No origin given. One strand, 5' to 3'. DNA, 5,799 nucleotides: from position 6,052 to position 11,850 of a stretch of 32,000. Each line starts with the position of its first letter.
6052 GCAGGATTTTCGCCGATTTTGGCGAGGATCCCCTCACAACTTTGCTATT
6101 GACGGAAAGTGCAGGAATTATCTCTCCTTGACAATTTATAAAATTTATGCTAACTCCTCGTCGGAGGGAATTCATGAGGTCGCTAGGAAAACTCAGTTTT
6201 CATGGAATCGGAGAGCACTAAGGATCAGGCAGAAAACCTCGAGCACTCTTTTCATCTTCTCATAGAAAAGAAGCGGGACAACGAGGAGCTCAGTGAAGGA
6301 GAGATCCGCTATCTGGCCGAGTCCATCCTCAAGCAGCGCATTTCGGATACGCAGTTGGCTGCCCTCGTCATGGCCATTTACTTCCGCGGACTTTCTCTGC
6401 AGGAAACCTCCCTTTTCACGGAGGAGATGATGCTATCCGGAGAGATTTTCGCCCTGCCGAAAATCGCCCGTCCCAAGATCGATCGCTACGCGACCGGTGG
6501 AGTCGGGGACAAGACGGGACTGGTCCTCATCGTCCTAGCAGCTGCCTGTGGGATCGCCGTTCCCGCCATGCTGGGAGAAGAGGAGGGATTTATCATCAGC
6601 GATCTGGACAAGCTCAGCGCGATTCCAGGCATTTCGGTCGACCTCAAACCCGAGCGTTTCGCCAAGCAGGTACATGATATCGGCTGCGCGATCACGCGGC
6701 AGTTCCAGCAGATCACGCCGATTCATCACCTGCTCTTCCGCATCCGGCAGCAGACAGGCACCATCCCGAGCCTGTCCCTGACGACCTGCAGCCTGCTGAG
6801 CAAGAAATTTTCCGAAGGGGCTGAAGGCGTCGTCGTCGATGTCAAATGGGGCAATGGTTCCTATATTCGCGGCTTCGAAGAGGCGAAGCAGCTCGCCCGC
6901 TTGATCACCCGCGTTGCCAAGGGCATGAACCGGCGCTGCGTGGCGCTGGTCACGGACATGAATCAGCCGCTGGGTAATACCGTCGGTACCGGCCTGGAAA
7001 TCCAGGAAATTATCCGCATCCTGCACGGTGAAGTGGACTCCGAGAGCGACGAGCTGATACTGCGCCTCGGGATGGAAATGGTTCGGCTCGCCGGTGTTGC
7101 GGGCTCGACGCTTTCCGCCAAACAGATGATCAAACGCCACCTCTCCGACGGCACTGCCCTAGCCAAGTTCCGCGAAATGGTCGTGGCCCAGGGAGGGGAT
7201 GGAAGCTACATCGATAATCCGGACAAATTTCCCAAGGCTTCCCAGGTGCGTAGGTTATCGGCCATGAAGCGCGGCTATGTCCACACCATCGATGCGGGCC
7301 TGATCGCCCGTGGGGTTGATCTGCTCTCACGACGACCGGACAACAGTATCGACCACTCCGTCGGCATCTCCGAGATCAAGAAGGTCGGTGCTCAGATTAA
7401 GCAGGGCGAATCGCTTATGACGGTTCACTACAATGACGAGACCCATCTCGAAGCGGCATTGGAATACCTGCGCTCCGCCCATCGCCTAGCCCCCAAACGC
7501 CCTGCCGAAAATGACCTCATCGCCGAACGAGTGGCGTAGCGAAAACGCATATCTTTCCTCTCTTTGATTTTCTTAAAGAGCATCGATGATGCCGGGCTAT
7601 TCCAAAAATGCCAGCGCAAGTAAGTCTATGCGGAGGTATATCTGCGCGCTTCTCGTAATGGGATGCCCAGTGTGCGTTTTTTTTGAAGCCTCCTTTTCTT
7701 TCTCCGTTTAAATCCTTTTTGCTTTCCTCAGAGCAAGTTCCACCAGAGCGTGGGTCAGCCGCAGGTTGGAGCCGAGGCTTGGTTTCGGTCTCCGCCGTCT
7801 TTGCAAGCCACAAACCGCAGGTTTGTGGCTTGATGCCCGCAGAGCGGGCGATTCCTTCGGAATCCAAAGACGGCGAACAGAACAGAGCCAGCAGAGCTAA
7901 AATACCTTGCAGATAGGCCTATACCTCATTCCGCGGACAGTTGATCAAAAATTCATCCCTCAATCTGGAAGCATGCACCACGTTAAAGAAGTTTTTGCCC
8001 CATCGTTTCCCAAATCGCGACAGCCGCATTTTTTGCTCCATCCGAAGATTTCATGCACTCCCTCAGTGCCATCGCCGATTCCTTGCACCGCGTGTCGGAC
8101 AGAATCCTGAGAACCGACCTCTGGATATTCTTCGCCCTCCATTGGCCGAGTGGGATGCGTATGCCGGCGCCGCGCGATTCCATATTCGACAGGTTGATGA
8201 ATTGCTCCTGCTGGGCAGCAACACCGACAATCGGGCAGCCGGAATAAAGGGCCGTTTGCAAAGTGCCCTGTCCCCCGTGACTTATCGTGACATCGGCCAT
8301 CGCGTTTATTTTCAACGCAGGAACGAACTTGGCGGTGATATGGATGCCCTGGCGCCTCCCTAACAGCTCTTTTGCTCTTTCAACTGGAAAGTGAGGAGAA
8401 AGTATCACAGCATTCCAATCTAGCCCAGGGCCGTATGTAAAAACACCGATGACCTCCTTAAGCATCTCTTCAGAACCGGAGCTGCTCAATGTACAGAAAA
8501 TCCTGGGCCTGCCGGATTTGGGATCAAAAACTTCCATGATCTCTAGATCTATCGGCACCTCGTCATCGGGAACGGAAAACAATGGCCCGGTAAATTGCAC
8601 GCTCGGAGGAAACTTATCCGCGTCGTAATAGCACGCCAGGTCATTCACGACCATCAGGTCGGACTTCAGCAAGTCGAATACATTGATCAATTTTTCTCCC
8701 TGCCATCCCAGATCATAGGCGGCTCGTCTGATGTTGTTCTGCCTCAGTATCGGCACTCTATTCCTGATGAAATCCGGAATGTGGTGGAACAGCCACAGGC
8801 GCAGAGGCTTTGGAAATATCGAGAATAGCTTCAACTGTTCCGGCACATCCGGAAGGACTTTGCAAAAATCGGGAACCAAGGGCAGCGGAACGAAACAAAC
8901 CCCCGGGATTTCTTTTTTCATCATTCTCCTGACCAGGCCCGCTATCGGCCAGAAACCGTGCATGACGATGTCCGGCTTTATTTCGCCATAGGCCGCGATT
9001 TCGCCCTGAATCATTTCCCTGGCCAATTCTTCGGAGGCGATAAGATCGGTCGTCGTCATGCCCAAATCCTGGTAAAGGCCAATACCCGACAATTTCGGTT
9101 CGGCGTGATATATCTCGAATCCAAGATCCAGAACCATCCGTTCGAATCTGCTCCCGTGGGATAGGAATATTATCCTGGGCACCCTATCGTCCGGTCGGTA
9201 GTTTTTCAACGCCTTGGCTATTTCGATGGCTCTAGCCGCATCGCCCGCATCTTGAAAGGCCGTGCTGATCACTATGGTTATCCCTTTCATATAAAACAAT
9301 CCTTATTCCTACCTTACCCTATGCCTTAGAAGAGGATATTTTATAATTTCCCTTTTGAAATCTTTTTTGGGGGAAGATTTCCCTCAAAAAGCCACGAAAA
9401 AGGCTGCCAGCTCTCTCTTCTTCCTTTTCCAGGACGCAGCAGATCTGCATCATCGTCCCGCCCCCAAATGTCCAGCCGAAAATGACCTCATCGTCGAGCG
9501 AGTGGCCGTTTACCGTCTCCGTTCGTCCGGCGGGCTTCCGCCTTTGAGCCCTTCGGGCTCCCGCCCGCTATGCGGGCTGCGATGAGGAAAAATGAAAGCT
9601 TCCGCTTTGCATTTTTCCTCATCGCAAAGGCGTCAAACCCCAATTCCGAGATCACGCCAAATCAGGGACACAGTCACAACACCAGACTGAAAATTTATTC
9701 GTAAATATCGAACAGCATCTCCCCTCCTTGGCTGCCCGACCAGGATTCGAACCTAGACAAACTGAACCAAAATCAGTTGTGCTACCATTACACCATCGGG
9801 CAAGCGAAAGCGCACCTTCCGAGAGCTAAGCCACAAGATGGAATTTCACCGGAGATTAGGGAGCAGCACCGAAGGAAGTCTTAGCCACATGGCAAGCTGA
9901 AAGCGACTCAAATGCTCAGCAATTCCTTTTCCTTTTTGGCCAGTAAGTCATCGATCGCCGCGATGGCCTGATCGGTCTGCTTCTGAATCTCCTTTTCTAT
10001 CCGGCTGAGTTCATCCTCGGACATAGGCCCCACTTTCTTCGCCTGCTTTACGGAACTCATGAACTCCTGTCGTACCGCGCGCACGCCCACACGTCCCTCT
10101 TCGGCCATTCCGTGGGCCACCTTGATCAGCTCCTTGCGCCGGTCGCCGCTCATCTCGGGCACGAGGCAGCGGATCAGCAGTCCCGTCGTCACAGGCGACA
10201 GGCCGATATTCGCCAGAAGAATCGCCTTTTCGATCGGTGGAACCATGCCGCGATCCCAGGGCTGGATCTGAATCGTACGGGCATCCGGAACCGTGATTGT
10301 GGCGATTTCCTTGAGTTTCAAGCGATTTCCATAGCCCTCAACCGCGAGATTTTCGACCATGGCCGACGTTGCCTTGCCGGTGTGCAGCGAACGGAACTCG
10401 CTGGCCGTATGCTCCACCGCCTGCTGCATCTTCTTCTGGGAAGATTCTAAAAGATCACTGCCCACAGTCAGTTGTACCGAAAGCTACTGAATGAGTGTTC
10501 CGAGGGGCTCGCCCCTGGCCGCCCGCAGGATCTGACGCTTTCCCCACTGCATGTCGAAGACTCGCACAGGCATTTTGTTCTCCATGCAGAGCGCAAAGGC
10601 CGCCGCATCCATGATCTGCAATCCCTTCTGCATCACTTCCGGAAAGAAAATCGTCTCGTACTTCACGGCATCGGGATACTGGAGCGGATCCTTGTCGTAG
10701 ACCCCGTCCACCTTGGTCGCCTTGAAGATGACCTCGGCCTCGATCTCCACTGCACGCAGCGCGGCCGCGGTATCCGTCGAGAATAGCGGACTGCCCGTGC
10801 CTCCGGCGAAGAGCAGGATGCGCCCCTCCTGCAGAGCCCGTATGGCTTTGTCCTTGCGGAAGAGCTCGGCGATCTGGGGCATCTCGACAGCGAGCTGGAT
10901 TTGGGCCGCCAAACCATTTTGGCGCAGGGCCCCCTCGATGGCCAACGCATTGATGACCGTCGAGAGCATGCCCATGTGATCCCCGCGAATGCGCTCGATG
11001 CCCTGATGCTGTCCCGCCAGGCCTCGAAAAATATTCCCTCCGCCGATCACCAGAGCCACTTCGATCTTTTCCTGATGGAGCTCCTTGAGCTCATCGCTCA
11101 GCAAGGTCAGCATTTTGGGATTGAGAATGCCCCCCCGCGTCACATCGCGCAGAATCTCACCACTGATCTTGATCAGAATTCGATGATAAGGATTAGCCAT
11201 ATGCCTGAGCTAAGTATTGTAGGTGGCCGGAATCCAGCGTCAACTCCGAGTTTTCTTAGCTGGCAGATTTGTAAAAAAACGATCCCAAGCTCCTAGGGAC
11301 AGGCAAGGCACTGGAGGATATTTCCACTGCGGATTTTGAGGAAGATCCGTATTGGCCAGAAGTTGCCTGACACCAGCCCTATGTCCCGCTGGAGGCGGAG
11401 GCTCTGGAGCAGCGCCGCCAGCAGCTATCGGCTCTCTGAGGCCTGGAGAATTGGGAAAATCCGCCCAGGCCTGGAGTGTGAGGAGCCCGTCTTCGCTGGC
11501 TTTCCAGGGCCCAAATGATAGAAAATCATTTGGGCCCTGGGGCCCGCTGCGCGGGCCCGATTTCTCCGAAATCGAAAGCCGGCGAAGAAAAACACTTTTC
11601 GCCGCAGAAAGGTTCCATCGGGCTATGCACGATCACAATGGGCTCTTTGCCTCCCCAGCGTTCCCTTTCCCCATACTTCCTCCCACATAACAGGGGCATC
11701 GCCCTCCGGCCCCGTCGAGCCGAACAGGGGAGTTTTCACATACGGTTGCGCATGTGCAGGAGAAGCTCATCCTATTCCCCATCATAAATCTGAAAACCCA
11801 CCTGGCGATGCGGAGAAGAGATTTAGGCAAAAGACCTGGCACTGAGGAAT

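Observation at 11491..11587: Constant scaffold but swapped, perfectly self-complementary long arm; paired substitutions preserve stems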

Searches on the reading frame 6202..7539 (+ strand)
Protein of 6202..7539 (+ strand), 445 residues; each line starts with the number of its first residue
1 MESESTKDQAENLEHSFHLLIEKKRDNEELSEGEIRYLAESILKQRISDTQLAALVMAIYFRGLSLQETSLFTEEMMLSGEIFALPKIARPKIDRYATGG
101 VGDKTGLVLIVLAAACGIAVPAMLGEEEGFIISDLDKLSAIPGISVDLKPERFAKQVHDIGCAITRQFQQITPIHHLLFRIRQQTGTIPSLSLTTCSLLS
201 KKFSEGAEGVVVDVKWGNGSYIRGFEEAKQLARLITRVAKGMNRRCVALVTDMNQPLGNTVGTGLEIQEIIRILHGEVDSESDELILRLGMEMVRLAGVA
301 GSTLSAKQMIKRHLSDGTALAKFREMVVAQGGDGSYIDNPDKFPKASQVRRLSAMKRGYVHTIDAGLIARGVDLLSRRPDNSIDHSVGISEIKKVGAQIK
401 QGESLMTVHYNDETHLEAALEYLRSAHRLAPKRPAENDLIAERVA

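Call 19: search_protein_families(library=pfam, proteins=[window:6202-7539:+])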
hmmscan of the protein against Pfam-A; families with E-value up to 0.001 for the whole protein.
window:6202-7539:+ (445 aa): 3 families
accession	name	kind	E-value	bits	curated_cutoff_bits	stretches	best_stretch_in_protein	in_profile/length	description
PF00591.27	Glycos_transf_3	-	2.5e-19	70.4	27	1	91-320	3-253/253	Glycosyl transferase family, a/b domain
PF02885.22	Glycos_trans_3N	-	5.6e-16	58.5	26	1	20-79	3-62/63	Glycosyl transferase family, helical bundle domain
PF07831.19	PYNP_C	-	8.3e-11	41.8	27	1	377-427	22-72/75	Pyrimidine nucleoside phosphorylase C-terminal domain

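Call 48: find_homologous_proteins(query=window:6202-7539:+, max_evalue=1e-100)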
Query window:6202-7539:+ (445 aa): 1153 proteins with E <= 1e-100 among 8000 candidates; the best 120 are listed.
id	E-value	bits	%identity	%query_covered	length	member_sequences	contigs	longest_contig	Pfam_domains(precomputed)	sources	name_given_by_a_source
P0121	9.3e-287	968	100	100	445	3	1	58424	PF07831.20,PF00591.28,PF02885.23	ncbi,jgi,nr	ncbi:MAG: thymidine phosphorylase [Puniceicoccales bacterium]|jgi:pyrimidine-nucleoside phosphorylas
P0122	6.5e-255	863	88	100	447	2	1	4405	PF07831.20,PF00591.28,PF02885.23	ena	-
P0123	8.9e-236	800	81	100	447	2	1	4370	PF07831.20,PF00591.28,PF02885.23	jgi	jgi:pyrimidine-nucleoside phosphorylase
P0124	4.0e-200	683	69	97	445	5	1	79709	PF07831.20,PF00591.28,PF02885.23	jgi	jgi:pyrimidine-nucleoside phosphorylase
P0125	5.5e-200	683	68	100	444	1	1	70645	PF07831.20,PF00591.28,PF02885.23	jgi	jgi:pyrimidine-nucleoside phosphorylase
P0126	3.0e-199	680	69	97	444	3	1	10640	PF07831.20,PF00591.28,PF02885.23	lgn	-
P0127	8.0e-199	679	69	97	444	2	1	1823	PF07831.20,PF00591.28,PF02885.23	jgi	jgi:pyrimidine-nucleoside phosphorylase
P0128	1.7e-198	678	68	100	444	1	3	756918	PF07831.20,PF00591.28,PF02885.23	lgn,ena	-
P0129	1.8e-198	678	67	100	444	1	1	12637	PF07831.20,PF00591.28,PF02885.23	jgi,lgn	jgi:pyrimidine-nucleoside phosphorylase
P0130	1.2e-197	675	67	100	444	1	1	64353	PF07831.20,PF00591.28,PF02885.23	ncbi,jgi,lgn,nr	ncbi:MAG: thymidine phosphorylase [Puniceicoccales bacterium]|jgi:pyrimidine-nucleoside phosphorylas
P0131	1.5e-197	675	68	97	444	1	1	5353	PF07831.20,PF00591.28,PF02885.23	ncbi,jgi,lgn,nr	ncbi:MAG: thymidine phosphorylase [Puniceicoccales bacterium]|jgi:pyrimidine-nucleoside phosphorylas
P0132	9.3e-197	672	69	97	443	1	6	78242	PF07831.20,PF00591.28,PF02885.23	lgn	-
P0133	1.1e-195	668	67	100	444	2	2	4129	PF07831.20,PF00591.28,PF02885.23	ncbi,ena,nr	ncbi:MAG: thymidine phosphorylase [Opitutales bacterium]|nr:thymidine phosphorylase [Opitutales bact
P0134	1.6e-195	668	66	100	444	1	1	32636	PF07831.20,PF00591.28,PF02885.23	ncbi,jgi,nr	ncbi:MAG: thymidine phosphorylase [Puniceicoccales bacterium]|jgi:pyrimidine-nucleoside phosphorylas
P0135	3.8e-195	667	67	100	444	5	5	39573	PF07831.20,PF00591.28,PF02885.23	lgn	-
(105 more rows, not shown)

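Call 49: find_encoding_contigs(protein=P0122, flank=10000, max_places=3)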
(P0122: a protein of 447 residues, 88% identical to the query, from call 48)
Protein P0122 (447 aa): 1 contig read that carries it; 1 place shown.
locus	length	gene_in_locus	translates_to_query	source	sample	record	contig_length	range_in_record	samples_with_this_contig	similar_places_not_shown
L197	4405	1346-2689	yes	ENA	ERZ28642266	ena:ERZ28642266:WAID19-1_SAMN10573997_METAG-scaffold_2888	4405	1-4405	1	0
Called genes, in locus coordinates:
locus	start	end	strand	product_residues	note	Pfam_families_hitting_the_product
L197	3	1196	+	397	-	?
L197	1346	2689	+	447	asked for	PF02885:Glycos_trans_3N, PF00591:Glycos_transf_3, PF07831:PYNP_C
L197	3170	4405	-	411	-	?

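Call 51: find_encoding_contigs(protein=P0125, flank=10000, max_places=3)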
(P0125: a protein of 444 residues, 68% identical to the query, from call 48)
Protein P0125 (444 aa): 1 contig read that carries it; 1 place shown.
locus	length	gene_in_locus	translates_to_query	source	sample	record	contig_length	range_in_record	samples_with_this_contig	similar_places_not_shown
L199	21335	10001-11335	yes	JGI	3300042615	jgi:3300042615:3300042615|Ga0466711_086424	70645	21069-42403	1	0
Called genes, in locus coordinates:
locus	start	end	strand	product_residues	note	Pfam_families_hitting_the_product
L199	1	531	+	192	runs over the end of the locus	PF01330:RuvA_N, PF14520:HHH_5, PF00633:HHH (faint), PF07499:RuvA_C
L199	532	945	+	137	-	PF03652:RuvX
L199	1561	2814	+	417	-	PF08529:NusA_N, PF13184:KH_NusA_1st, PF26594:KH_NusA_2nd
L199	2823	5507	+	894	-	PF04760:IF2_N (weak), PF00009:GTP_EFTU, PF01926:MMR_HSR1, PF03144:GTP_EFTU_D2 (faint), PF22042:EF-G_D2, PF11987:IF-2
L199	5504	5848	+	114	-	PF02033:RBFA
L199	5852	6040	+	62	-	-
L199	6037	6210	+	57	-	-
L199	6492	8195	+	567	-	-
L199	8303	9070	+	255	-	PF28028:Amuc_1100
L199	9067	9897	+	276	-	-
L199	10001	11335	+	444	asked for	PF02885:Glycos_trans_3N, PF00591:Glycos_transf_3, PF07831:PYNP_C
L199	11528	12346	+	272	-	PF00793:DAHP_synth_1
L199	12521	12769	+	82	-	PF01197:Ribosomal_L31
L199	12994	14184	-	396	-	PF00162:PGK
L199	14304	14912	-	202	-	PF00249:Myb_DNA-binding, PF13921:Myb_DNA-bind_6, PF00249:Myb_DNA-binding, PF13921:Myb_DNA-bind_6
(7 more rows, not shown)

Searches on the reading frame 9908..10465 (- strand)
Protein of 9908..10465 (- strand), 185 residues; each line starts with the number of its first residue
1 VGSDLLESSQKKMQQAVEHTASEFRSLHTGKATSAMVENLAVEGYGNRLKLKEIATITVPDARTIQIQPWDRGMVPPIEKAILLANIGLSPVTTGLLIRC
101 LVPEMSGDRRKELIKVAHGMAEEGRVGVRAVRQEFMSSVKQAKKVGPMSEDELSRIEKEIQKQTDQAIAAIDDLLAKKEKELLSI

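Call 19: search_protein_families(library=pfam, proteins=[window:9908-10465:-])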
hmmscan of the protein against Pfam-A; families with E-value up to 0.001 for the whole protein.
window:9908-10465:- (185 aa): 1 family
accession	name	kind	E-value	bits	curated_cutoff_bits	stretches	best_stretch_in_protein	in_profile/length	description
PF01765.24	RRF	-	1.6e-52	178.1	29.7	1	22-183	3-164/164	Ribosome recycling factor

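Call 22: find_encoding_contigs(protein=window:9908-10465:-, flank=10000, max_places=10)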
Protein window:9908-10465:- (185 aa): no gene with exactly this product is on record in the collection.

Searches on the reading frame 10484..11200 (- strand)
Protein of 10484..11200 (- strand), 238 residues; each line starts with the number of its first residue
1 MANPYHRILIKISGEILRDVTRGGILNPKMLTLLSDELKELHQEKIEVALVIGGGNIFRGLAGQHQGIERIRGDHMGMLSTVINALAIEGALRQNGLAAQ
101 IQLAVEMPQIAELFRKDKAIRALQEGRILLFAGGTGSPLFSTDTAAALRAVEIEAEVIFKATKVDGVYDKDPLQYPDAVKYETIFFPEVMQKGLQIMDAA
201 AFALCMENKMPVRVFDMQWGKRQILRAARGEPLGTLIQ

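Call 19: search_protein_families(library=pfam, proteins=[window:10484-11200:-])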
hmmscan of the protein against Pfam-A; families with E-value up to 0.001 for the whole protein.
window:10484-11200:- (238 aa): 1 family
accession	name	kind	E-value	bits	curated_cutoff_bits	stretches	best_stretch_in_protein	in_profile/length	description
PF00696.33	AA_kinase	-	1.4e-34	120.3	24.9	1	7-216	2-234/234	Amino acid kinase family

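Call 21: find_encoding_contigs(protein=window:10484-11200:-, flank=10000, max_places=10)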
Protein window:10484-11200:- (238 aa): 1 contig read that carries it; 1 place shown.
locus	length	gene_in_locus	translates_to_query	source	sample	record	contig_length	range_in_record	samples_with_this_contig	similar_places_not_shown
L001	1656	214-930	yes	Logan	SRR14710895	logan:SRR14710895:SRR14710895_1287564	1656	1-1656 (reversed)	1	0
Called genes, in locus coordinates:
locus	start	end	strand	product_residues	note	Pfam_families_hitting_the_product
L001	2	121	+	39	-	?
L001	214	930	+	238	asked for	PF00696:AA_kinase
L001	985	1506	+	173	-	PF01765:RRF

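Call 30: find_related_loci(query=window:10484-11200:-, collection=genome_contigs, flank=10000)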
Query window:10484-11200:- (238 aa) in genome_contigs; peptide patterns used: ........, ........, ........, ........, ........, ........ (x = any residue, [..] = any of these).
600 stretches matched a pattern (row limit reached: there are more); 255 encode a relative of the query (tblastn E <= 1e-3); the best 80 are kept; 80 distinct loci.
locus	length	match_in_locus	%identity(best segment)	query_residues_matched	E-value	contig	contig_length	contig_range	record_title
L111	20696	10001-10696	53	5-238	6e-77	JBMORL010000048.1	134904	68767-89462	MAG: Bacteroidota bacterium isolate Betzabe_MAG179 MAG179_48, whole genome shotgun sequence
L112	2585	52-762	51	3-238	5e-77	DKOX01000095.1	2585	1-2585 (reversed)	MAG TPA_asm: Opitutia bacterium UBA7350 UBA7350_contig_4198, whole genome shotgun sequence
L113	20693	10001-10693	50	5-238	5e-74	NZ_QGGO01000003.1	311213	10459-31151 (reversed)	Arcicella aurantiaca strain DSM 22214 LV89DRAFT_scaffold00003.3, whole genome shotgun sequence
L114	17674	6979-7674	49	5-238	3e-73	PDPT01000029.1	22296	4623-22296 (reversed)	MAG: Ignavibacteriae bacterium isolate DOLZORAL124_34_18 DolZOral124_scaffold_3448, whole genome shotgun sequence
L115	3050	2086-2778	49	5-238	1e-73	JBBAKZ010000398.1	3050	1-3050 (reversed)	MAG: Arcicella sp. isolate EUL_050 ctg398-EUL_050, whole genome shotgun sequence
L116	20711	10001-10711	48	1-238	1e-72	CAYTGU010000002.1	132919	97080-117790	MAG TPA_asm: uncultured bacterium isolate binchicken_co9_176 genome assembly, contig: NODE_23_length_132919_cov_26.75934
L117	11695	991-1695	50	1-237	9e-73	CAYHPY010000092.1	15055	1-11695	MAG TPA_asm: uncultured Elusimicrobia bacterium isolate ERP119705_co15_38 genome assembly, contig: NODE_4275_length_1505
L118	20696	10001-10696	48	5-238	2e-72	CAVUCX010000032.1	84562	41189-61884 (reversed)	MAG: uncultured Bacteroidetes bacterium isolate MFD02923.bin.2.109 genome assembly, contig: contig_43280, whole genome s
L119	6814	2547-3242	48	5-238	5e-72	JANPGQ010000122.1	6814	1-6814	MAG: Cytophagales bacterium isolate VAR_69_metabat_321 VAR_69_k141_4404513, whole genome shotgun sequence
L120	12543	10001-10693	49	5-238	4e-72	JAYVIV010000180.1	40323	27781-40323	MAG: Arcicella sp. isolate GL51_Up_metabinner_4 GL51_Up_metabinner_4_179, whole genome shotgun sequence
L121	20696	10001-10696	48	5-238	1e-71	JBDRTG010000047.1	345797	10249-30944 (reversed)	MAG: bacterium isolate MEGAHIT-group-3.50 k141_77758, whole genome shotgun sequence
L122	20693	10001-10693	48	5-237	1e-71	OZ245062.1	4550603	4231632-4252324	MAG: Melioribacteraceae bacterium isolate c54bc8d3-2faf-4eab-afa4-792aa76a6a04 genome assembly, chromosome: 1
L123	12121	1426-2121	47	5-238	2e-71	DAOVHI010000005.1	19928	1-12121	MAG TPA_asm: bacterium isolate CSMAG_1337 CSMAG_1337_k141_4051277_length_19928_cov_9.0000, whole genome shotgun sequence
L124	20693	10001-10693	49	5-237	2e-71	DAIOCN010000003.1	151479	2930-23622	MAG TPA_asm: Candidatus Dormiibacterota bacterium isolate CTOTU41423 NODE_42_length_151479_cov_19.778859, whole genome s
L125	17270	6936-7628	49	5-238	7e-71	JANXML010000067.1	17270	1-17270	MAG: Arcicella sp. isolate 337R_concoct_21 337R_k141_59822, whole genome shotgun sequence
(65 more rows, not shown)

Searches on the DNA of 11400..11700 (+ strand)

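Call 18: search_rna_families(source=window, start=11400, end=11700, threshold=evalue, max_evalue=10)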
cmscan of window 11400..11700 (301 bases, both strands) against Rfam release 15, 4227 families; matches with E-value up to 10: 12.
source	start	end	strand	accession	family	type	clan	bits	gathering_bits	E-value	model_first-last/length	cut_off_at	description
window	11485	11556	+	RF04076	mir-H11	Gene; miRNA;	-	25.1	70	0.017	1-72/72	no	mir-H11 microRNA precursor family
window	11503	11541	+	RF03384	mir-7180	Gene; miRNA;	-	19.6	78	0.088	9-48/58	no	mir-7180 microRNA precursor family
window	11493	11547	-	RF03973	mir-5615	Gene; miRNA;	-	16.2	82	1.5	1-61/61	no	mir-5615 microRNA precursor family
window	11494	11547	+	RF03172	mir-6012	Gene; miRNA;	-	15.8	59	3.2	1-85/85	no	mir-6012 microRNA precursor family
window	11671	11700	+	RF00184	PVX_3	Cis-reg;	-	15.6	42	0.53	1-30/54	3'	Potato virus X cis-acting regulatory element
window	11499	11545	-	RF01833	astro_FSE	Cis-reg; frameshift_element;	-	13.9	70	0.41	1-55/55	no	ribosomal frameshift site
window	11440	11485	-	RF01116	Yfr1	Gene; sRNA;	-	13.8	38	2.6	22-57/59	no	Cyanobacterial functional RNA 1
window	11561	11577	+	RF01080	UPD-PKib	Cis-reg;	-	13.8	39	7.2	12-28/32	no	Pseudoknot of upstream pseudoknot domain (UPD) of the 3'UTR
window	11426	11493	+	RF03183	MIR5516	Gene; miRNA;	-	13.6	93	6.7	1-69/69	no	MIR5516 microRNA precursor family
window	11431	11483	+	RF03766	mir-3155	Gene; miRNA;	-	12.9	70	7.8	1-56/56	no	mir-3155 microRNA precursor family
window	11501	11543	+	RF00446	mir-133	Gene; miRNA;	-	12.6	55.5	4.9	1-74/74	no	mir-133 microRNA precursor family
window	11507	11536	-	RF00446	mir-133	Gene; miRNA;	-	12.5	55.5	5.2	20-55/74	no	mir-133 microRNA precursor family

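Call 85: search_dna_similar(query=window:11480-11600:+, collection=phages, mode=distant, max_evalue=0.01)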
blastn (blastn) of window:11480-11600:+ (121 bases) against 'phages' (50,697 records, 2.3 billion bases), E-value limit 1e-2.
No match.

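Call 86: search_dna_similar(query=window:11480-11600:+, collection=plasmids, mode=distant, max_evalue=0.01)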
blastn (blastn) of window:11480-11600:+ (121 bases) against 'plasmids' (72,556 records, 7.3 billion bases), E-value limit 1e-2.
No match.
